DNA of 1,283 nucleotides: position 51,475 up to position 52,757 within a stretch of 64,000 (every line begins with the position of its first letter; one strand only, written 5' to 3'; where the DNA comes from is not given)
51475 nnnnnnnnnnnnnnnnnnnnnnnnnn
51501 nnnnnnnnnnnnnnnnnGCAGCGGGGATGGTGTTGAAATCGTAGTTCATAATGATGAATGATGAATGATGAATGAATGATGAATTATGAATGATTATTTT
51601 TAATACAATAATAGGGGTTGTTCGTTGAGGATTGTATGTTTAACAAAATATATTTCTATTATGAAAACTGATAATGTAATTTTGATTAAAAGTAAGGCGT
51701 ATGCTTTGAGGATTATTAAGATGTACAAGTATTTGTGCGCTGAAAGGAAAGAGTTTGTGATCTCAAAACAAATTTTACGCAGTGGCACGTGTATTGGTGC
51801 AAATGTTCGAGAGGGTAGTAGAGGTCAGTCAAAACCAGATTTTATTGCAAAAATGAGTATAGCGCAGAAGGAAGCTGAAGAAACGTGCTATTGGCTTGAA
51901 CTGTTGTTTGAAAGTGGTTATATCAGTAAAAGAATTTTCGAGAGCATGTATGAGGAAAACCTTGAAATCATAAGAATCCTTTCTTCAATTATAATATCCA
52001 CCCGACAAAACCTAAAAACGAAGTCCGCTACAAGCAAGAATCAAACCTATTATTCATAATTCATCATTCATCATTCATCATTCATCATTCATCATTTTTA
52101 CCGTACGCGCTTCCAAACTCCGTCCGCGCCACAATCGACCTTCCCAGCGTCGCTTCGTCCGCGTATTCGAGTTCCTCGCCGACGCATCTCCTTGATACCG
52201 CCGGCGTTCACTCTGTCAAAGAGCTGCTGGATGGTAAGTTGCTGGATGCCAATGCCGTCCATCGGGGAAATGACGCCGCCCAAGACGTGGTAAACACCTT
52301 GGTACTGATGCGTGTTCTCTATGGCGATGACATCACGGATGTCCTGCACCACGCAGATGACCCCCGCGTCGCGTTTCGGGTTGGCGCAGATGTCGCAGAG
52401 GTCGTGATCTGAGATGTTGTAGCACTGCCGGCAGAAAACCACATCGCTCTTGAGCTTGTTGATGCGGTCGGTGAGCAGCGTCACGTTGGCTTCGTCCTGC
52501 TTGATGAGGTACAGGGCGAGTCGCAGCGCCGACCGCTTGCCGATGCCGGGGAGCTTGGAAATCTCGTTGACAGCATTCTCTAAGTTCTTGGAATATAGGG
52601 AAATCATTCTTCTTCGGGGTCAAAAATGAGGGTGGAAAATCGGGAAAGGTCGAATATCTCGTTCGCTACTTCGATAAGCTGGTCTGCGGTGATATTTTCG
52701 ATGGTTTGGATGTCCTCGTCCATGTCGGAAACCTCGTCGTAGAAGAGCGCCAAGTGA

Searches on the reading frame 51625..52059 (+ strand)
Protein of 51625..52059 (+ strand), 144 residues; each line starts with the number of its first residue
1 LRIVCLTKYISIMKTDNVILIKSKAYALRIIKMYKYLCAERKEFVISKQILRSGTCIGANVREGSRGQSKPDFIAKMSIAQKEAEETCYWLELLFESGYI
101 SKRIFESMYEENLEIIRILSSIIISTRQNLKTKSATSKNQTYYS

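Call 57: search_protein_families(library=pfam, proteins=[window:51625-52056:+])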
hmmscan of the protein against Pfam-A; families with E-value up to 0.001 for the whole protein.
window:51625-52056:+ (144 aa): 1 family
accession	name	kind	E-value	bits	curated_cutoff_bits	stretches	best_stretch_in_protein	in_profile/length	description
PF05635.17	23S_rRNA_IVP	-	1.9e-27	96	33.8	1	17-120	3-105/106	23S rRNA-intervening sequence protein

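Call 68: find_encoding_contigs(protein=window:51625-52059:+, flank=1500, max_places=10)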
Protein window:51625-52059:+ (144 aa): 2 contigs read that carry it; 2 places shown.
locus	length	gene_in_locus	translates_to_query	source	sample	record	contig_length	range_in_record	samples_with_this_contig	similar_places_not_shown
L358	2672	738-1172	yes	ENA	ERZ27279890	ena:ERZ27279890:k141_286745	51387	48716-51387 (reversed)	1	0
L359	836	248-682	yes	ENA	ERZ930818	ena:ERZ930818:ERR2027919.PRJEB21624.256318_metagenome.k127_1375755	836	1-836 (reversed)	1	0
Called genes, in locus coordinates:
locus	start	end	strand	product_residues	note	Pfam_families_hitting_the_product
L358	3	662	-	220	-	?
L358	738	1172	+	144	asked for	PF05635:23S_rRNA_IVP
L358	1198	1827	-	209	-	PF21176:RecR_HhH, PF02132:RecR_ZnF, PF01751:Toprim (weak), PF13662:Toprim_4, PF21175:RecR_C (weak)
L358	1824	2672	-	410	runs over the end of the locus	PF00675:Peptidase_M16, PF05193:Peptidase_M16_C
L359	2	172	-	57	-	?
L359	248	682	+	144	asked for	PF05635:23S_rRNA_IVP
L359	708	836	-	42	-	?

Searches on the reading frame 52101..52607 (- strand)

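Call 57: search_protein_families(library=pfam, proteins=[window:52101-52607:-])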
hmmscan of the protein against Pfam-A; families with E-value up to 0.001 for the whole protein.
window:52101-52607:- (169 aa): 3 families
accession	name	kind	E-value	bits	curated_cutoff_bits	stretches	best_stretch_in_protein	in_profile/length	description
PF13662.12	Toprim_4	-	4e-13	49.8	25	1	83-140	2-52/85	Toprim domain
PF21176.3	RecR_HhH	-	4.6e-11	42.8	27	1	10-50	2-42/45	RecR, helix-hairpin-helix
PF02132.21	RecR_ZnF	-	4.4e-08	33.2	22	1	56-76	1-21/21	RecR, Cys4-zinc finger domain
